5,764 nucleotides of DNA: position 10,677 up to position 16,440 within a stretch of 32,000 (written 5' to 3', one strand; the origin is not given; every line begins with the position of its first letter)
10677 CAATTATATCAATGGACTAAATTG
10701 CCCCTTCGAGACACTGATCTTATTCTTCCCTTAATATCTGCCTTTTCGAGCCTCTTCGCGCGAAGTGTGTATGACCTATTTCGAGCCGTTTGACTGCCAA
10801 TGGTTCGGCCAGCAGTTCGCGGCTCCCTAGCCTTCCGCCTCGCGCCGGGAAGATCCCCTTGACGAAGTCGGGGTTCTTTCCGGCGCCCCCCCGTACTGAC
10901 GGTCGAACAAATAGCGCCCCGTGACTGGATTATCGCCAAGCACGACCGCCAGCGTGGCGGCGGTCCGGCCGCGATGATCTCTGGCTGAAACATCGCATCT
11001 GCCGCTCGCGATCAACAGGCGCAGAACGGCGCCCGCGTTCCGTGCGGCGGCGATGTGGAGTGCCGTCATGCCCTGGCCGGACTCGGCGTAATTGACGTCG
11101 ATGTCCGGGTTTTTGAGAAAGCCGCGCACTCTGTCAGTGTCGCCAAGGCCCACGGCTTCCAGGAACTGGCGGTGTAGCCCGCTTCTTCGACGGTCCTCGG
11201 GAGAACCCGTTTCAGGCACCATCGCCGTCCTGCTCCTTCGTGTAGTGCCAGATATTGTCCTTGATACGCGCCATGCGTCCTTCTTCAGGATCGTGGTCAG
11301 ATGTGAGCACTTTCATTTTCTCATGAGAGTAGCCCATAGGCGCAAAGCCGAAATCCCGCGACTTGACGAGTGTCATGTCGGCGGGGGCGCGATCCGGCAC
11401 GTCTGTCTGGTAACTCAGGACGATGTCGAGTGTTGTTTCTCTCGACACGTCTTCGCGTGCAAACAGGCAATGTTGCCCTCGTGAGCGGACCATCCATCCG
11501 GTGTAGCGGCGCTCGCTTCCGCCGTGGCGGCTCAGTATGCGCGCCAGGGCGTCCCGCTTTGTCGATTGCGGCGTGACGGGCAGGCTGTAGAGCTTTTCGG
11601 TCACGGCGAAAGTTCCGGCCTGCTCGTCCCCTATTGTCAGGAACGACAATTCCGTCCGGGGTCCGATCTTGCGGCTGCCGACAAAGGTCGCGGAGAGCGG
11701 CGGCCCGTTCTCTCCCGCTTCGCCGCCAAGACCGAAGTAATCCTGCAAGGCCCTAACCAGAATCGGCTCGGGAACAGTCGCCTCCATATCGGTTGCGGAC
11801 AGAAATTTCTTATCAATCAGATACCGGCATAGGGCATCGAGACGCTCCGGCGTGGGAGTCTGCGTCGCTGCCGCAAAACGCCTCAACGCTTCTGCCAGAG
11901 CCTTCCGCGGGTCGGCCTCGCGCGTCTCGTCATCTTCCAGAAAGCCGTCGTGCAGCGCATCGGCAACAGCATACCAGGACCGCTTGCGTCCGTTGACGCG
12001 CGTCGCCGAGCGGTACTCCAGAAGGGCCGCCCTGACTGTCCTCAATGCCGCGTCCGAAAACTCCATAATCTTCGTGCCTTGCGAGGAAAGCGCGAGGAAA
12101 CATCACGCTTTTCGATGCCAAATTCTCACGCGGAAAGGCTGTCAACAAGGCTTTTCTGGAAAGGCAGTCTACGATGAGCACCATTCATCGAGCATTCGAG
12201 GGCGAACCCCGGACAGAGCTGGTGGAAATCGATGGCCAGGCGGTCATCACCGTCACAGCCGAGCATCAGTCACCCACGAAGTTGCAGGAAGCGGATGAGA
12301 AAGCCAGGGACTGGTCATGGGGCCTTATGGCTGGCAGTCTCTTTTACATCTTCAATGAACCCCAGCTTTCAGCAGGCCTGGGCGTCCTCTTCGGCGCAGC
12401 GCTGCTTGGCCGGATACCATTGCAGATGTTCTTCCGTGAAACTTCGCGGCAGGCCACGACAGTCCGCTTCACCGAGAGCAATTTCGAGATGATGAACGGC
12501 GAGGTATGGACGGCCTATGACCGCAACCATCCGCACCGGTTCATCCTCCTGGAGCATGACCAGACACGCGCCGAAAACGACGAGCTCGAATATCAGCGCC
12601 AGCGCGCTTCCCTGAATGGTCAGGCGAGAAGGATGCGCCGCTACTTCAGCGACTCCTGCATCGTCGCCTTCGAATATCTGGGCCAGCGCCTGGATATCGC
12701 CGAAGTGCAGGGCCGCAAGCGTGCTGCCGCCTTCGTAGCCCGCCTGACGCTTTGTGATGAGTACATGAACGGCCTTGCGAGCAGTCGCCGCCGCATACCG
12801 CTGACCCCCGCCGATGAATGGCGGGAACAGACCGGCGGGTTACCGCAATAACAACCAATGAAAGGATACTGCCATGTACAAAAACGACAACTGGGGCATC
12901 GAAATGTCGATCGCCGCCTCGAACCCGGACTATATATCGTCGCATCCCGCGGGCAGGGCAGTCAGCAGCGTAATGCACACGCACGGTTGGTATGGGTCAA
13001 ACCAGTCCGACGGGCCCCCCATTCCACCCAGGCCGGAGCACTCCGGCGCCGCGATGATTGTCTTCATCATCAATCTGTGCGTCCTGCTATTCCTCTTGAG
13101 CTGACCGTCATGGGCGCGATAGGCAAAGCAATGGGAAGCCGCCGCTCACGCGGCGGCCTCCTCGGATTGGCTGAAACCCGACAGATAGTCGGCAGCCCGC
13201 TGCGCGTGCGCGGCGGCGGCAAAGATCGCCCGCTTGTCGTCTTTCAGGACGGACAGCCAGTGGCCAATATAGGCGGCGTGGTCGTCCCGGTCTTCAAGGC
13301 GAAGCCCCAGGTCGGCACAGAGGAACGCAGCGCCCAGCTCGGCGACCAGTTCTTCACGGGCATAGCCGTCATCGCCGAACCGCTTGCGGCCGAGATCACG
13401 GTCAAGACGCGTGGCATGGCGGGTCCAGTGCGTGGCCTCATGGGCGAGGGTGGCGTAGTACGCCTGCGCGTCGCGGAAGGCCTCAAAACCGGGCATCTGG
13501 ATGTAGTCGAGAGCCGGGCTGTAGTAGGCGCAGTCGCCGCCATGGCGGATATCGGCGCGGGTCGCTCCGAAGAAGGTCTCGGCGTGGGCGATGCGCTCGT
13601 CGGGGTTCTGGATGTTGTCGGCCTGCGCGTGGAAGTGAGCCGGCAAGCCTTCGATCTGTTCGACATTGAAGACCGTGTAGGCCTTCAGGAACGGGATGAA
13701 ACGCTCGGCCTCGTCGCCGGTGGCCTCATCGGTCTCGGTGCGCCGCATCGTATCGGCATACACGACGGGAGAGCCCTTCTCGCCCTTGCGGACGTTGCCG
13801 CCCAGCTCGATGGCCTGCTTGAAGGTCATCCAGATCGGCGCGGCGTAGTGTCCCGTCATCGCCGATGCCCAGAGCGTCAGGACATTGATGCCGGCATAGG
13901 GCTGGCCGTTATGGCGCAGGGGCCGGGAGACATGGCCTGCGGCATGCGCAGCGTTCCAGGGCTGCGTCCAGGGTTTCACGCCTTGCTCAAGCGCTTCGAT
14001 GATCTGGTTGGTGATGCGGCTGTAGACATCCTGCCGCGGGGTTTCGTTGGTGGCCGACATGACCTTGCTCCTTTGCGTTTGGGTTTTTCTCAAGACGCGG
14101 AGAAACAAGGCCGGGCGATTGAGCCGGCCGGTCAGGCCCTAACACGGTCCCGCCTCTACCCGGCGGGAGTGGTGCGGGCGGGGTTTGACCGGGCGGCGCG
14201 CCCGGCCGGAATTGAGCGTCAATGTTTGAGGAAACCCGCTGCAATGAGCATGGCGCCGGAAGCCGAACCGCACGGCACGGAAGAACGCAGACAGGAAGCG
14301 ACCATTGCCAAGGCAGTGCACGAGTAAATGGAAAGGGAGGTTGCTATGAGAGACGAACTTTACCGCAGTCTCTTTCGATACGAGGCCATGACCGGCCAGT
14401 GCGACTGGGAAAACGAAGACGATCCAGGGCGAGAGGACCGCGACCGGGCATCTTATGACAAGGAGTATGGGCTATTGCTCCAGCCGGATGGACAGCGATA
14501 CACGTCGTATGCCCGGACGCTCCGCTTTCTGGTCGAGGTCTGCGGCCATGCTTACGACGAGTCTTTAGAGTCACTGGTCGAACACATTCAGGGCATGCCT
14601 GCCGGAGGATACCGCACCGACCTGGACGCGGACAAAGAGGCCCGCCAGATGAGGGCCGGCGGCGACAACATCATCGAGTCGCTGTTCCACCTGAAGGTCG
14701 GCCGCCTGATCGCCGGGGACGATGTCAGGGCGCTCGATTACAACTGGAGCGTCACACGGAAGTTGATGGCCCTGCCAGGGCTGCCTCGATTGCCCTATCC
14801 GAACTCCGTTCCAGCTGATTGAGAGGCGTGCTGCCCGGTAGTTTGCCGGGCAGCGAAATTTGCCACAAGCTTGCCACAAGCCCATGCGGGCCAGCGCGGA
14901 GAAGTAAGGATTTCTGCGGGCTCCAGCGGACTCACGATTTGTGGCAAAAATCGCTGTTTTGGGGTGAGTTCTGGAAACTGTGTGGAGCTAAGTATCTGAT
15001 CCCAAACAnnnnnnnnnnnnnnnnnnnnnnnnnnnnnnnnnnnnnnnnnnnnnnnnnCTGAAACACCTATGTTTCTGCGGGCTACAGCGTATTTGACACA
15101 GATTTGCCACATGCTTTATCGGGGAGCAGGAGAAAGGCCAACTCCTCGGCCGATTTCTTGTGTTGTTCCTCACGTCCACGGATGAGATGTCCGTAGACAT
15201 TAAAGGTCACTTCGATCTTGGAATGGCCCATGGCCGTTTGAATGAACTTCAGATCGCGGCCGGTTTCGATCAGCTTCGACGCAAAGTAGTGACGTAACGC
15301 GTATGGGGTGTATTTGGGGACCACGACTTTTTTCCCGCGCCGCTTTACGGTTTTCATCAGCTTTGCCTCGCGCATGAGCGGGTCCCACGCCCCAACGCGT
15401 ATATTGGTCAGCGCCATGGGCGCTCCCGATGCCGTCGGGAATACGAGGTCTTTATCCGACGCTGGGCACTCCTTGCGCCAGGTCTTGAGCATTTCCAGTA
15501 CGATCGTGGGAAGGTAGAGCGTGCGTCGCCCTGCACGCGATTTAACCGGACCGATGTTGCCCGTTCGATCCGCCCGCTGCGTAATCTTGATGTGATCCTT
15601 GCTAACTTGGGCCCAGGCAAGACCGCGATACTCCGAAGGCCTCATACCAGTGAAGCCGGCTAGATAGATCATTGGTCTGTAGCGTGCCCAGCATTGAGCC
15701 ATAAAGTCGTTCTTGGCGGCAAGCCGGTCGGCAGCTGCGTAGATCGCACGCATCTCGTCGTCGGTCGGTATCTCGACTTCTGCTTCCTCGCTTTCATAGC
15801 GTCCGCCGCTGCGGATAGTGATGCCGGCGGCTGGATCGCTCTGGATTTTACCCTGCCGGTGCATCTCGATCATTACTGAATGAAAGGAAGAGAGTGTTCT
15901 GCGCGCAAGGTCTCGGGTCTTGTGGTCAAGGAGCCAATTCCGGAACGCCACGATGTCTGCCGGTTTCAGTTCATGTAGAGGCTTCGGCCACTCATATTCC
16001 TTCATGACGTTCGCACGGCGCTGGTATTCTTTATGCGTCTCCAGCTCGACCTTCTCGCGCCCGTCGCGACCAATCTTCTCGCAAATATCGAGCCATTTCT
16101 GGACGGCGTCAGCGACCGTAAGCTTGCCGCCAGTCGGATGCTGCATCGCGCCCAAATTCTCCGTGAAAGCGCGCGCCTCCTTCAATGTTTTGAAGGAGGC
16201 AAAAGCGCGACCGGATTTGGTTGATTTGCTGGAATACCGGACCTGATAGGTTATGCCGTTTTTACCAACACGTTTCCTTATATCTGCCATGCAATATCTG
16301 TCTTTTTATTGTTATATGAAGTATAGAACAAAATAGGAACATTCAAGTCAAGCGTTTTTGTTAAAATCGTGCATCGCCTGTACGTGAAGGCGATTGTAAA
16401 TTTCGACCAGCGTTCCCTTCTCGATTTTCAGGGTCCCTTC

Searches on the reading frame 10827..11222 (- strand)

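Call 21: search_protein_families(library=pfam, proteins=[window:10827-11222:-], max_evalue=0.001)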
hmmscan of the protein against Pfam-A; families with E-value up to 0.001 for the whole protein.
window:10827-11222:- (131 aa): 5 families
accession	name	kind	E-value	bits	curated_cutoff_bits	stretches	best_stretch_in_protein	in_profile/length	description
PF12796.13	Ank_2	-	5.1e-08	33.8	27.3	1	23-97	4-72/90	Ankyrin repeats (3 copies)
PF13637.12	Ank_4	-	6.7e-08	33.1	22.7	1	24-71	5-50/50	Ankyrin repeats (many copies)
PF13857.12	Ank_5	-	9e-07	29.6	27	1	46-92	11-56/56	Ankyrin repeats (many copies)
PF00023.36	Ank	-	1.2e-06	28.9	21.1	1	50-82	1-32/33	Ankyrin repeat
PF13606.12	Ank_3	-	0.00024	21.7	22.3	0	51-79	2-29/30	Ankyrin repeat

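Call 93: search_protein_families(library=padloc, proteins=[window:10827-11222:-], max_evalue=0.001)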
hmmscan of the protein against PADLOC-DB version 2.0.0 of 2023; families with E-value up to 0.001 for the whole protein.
window:10827-11222:- (131 aa): 0 families

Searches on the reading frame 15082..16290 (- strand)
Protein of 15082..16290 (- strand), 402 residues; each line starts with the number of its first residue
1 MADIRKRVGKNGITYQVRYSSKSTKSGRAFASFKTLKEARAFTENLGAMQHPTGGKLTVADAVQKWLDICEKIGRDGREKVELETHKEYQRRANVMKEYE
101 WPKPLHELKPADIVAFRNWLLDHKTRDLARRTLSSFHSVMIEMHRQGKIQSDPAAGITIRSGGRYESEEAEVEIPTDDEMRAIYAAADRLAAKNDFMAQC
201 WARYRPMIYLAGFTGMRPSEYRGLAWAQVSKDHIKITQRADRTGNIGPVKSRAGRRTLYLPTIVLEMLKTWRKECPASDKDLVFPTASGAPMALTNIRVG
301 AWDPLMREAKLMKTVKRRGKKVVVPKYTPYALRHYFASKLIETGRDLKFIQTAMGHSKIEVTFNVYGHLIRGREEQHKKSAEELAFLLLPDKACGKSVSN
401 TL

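Call 21: search_protein_families(library=pfam, proteins=[window:15082-16290:-], max_evalue=0.001)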
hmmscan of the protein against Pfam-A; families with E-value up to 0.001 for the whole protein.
window:15082-16290:- (402 aa): 1 family
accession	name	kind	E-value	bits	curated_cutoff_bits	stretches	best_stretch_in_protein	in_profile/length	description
PF00589.27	Phage_integrase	-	7.4e-21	75.1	27.1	1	177-369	5-168/172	Phage integrase family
